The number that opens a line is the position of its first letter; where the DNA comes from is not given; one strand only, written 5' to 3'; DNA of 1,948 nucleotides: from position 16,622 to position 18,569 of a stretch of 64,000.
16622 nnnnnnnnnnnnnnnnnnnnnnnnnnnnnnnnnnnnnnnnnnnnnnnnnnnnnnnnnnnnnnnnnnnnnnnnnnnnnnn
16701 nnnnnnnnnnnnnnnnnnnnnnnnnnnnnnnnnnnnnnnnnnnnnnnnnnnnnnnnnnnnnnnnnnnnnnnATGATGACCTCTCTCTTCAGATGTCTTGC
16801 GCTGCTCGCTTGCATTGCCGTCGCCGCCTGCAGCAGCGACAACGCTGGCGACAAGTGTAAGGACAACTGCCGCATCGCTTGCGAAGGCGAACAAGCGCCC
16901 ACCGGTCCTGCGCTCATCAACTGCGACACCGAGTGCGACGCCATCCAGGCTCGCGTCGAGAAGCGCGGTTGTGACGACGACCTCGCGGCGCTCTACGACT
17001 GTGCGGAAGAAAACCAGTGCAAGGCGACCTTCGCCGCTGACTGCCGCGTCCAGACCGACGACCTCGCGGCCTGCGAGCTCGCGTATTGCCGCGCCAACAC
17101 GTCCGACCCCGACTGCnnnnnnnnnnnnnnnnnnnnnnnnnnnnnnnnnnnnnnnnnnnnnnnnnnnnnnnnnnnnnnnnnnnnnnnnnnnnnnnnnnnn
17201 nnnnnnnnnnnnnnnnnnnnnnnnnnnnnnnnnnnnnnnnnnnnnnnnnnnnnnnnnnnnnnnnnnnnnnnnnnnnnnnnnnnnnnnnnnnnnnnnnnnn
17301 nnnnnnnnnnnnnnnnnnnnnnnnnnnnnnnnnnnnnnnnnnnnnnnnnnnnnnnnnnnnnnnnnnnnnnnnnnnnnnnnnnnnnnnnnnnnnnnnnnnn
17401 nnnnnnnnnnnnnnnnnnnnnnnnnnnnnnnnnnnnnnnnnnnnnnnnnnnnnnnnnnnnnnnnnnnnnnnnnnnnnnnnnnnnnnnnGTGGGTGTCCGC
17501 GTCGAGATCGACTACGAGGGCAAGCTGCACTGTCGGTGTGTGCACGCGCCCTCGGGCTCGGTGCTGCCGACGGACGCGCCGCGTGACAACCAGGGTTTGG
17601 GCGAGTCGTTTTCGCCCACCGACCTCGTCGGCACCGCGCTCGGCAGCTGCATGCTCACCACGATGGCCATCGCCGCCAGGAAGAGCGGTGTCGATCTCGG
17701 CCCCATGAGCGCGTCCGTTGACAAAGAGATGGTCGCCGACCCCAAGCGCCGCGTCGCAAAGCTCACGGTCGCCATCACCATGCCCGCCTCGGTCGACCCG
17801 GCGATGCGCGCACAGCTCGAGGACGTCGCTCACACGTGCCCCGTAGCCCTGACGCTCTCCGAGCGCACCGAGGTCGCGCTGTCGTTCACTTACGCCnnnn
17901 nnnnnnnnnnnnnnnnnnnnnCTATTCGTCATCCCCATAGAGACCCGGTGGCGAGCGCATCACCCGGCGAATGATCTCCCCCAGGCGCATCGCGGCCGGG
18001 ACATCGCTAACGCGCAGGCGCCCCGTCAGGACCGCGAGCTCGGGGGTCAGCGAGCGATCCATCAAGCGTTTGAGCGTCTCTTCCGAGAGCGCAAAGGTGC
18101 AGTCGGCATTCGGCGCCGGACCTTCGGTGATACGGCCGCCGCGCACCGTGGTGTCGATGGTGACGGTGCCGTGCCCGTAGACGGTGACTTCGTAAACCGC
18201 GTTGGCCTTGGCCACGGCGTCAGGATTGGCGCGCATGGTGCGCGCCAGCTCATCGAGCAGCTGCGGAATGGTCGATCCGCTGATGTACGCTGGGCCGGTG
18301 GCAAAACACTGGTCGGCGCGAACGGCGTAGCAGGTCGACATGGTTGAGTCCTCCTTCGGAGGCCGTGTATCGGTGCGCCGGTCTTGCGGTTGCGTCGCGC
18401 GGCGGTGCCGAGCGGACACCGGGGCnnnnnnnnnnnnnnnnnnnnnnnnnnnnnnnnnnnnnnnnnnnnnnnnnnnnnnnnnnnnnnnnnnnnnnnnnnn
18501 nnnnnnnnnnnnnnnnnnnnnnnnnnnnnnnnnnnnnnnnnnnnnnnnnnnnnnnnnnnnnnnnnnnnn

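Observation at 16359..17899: Three tandem paralogous acidic 12-cysteine lipoproteins translationally coupled to an OsmC/Ohr peroxiredoxin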

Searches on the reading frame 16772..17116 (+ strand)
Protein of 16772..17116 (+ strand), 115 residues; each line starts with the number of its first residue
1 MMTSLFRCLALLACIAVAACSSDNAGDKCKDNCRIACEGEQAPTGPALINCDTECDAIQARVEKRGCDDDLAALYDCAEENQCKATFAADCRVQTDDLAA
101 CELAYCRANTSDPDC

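Call 5: search_protein_families(library=pfam, proteins=[window:16772-17116:+], max_evalue=1)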
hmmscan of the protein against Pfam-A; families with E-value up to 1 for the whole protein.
window:16772-17116:+ (115 aa): 0 families

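Call 6: search_protein_families(library=ncbifam, proteins=[window:16772-17116:+], max_evalue=1)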
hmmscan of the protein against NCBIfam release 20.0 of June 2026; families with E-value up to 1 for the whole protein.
window:16772-17116:+ (115 aa): 0 families

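Call 29: find_related_loci(query=A4, collection=genome_contigs, flank=6000)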
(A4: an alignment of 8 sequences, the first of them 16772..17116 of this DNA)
Query A4 (115 aa) in genome_contigs; peptide patterns used: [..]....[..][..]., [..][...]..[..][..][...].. (x = any residue, [..] = any of these).
53 stretches matched a pattern; 2 encode a relative of the query (tblastn E <= 1e-3); 2 distinct loci.
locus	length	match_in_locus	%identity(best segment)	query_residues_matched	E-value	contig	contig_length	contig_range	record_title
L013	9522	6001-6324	71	9-115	8e-48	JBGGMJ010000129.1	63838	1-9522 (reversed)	MAG: Myxococcota bacterium isolate bin.009 k141_2618042, whole genome shotgun sequence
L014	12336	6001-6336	66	5-115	1e-45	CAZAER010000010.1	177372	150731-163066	MAG TPA_asm: uncultured Bdellovibrionales bacterium isolate SRP287051_co1_183 genome assembly, contig: NODE_156_length_1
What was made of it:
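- Tried and rejected: Only two species were found (call 29).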

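Call 69: search_protein_families(library=padloc, proteins=[window:16772-17116:+], max_evalue=0.1)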
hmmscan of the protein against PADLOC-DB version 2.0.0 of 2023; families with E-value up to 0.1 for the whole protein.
window:16772-17116:+ (115 aa): 0 families

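Call 70: search_protein_families(library=phrogs, proteins=[window:16772-17116:+], max_evalue=0.1)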
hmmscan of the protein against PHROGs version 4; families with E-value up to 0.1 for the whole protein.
window:16772-17116:+ (115 aa): 0 families

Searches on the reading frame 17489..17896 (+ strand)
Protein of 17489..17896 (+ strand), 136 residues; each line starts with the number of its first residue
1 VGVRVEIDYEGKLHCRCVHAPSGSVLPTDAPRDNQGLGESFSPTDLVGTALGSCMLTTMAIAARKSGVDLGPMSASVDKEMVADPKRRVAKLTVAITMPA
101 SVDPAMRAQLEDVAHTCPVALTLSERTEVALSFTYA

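Call 5: search_protein_families(library=pfam, proteins=[window:17489-17896:+], max_evalue=1)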
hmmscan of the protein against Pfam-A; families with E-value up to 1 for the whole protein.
window:17489-17896:+ (136 aa): 1 family
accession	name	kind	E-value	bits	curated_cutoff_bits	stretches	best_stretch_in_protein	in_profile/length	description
PF02566.24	OsmC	-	3.2e-12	47.2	27.5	1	38-131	3-99/100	OsmC-like protein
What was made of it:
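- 17489..17899 (+): OsmC-superfamily protein of 136 aa with no signal peptide. Both family cysteines are present (C54 in GSCMLTT, C117 in HTCPVA). Its GTG start shares one base with the cys3 stop codon. Pfam OsmC E = 3.2e-12 (call 5).
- On OsmC superfamily (the partner gene, 17489-17899): It scores 47.2 bits against 27.5 (call 5).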

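Call 6: search_protein_families(library=ncbifam, proteins=[window:17489-17896:+], max_evalue=1)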
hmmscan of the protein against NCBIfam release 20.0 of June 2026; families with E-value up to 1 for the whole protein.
window:17489-17896:+ (136 aa): 5 families
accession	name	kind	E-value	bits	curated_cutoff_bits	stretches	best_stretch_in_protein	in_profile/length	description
TIGR03562.1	osmo_induc_OsmC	subfamily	0.0045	17.1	85.8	1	41-125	43-130/137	OsmC family peroxiredoxin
TIGR03561.1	organ_hyd_perox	subfamily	0.0054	17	88.85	1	29-131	28-132/134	Ohr family peroxiredoxin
NF052637.1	HydprxOhrVib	equivalog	0.0097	16.2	240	1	30-132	32-134/140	organic hydroperoxide reductase Ohr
NF041052.1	OsmC_like_Se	domain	0.016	15.2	95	1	28-83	27-82/144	OsmC-related (seleno)protein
NF003768.0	PRK05365.1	equivalog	0.13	11.8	152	1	59-102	136-182/200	malonic semialdehyde reductase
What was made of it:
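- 17489..17899 (+): It is below the OsmC and Ohr subfamily cutoffs (call 6).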

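Call 48: search_solved_structures(query=window:17489-17896:+, max_evalue=0.001, show_alignments=2)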
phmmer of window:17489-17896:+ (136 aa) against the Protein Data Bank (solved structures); distinct sequences matched with E-value up to 0.001: 1.
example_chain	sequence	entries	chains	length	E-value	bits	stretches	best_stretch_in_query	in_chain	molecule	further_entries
2pn2_A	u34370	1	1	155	6.6e-26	94.4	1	6-123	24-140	Uncharacterized protein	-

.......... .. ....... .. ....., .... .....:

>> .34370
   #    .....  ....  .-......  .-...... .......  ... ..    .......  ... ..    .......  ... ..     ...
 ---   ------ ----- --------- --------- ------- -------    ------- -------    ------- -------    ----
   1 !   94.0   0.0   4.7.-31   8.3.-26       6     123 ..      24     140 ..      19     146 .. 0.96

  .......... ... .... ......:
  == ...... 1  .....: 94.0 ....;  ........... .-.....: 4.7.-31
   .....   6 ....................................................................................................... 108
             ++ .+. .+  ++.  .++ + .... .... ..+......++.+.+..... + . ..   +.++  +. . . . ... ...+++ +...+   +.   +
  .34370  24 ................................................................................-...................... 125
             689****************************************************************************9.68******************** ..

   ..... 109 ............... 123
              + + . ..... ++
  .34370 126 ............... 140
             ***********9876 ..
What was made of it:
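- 17489..17899 (+): Closest PDB entry is 2pn2, E = 6.6e-26 (call 48).
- On OsmC superfamily (the partner gene, 17489-17899): C54 and C117 align with the Cys of 2pn2 (call 48).
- On OsmC subfamily / Ohr subfamily peroxiredoxins: The nearest structure, 2pn2, is annotated as uncharacterized (call 48).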

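Call 67: find_related_loci(query=window:17489-17896:+, collection=metagenome_contigs, flank=3000)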
Query window:17489-17896:+ (136 aa) in metagenome_contigs; peptide patterns used: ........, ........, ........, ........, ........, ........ (x = any residue, [..] = any of these).
600 stretches matched a pattern (row limit reached: there are more); 347 encode a relative of the query (tblastn E <= 1e-3); the best 80 are kept; 80 distinct loci.
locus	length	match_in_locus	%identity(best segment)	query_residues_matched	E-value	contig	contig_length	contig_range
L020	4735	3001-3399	56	3-135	5e-49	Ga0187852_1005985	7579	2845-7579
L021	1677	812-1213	55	3-136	4e-50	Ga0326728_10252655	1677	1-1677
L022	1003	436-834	59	3-135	3e-50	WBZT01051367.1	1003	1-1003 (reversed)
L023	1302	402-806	59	1-135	4e-49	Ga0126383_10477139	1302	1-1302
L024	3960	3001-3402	54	3-136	5e-47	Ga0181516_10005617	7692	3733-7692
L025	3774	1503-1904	54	3-136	5e-47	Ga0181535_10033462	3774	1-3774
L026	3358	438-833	58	5-136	6e-47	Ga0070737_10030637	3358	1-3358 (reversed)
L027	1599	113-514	55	3-136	2e-47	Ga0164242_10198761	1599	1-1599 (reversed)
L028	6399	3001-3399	54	3-135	3e-46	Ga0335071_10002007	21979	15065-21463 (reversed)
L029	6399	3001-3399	56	3-135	4e-46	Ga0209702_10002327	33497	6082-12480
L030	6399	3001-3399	54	3-135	6e-46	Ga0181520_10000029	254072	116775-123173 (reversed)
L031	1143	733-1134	53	3-136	5e-48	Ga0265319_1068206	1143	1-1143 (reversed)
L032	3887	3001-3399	53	3-135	1e-44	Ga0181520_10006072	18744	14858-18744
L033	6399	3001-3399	53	3-135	1e-44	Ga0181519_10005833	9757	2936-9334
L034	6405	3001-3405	53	1-135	5e-44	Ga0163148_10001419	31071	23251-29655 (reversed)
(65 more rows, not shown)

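Call 69: search_protein_families(library=padloc, proteins=[window:17489-17896:+], max_evalue=0.1)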
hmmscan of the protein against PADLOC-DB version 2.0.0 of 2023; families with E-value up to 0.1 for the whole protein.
window:17489-17896:+ (136 aa): 0 families

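Call 70: search_protein_families(library=phrogs, proteins=[window:17489-17896:+], max_evalue=0.1)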
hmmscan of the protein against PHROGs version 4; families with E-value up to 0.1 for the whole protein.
window:17489-17896:+ (136 aa): 0 families

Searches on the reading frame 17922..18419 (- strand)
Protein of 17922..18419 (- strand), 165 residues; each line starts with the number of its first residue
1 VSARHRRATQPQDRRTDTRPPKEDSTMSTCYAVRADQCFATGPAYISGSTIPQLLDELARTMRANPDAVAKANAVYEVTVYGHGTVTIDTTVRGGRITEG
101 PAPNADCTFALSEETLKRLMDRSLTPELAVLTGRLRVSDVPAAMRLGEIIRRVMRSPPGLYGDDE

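Call 5: search_protein_families(library=pfam, proteins=[window:17922-18419:-], max_evalue=1)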
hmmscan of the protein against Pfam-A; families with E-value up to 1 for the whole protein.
window:17922-18419:- (165 aa): 3 families
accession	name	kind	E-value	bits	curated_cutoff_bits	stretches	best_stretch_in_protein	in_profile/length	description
PF02036.22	SCP2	-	3.5e-11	43.8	21.3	1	57-149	3-99/101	SCP-2 sterol transfer family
PF11209.13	LmeA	-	0.02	15.4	27.3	1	72-141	61-141/217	LmeA-like phospholipid-binding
PF14864.11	Alkyl_sulf_C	-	0.22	12.2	27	1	42-138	4-100/125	Alkyl sulfatase C-terminal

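Call 6: search_protein_families(library=ncbifam, proteins=[window:17922-18419:-], max_evalue=1)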
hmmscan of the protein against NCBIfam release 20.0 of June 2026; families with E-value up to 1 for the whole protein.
window:17922-18419:- (165 aa): 0 families
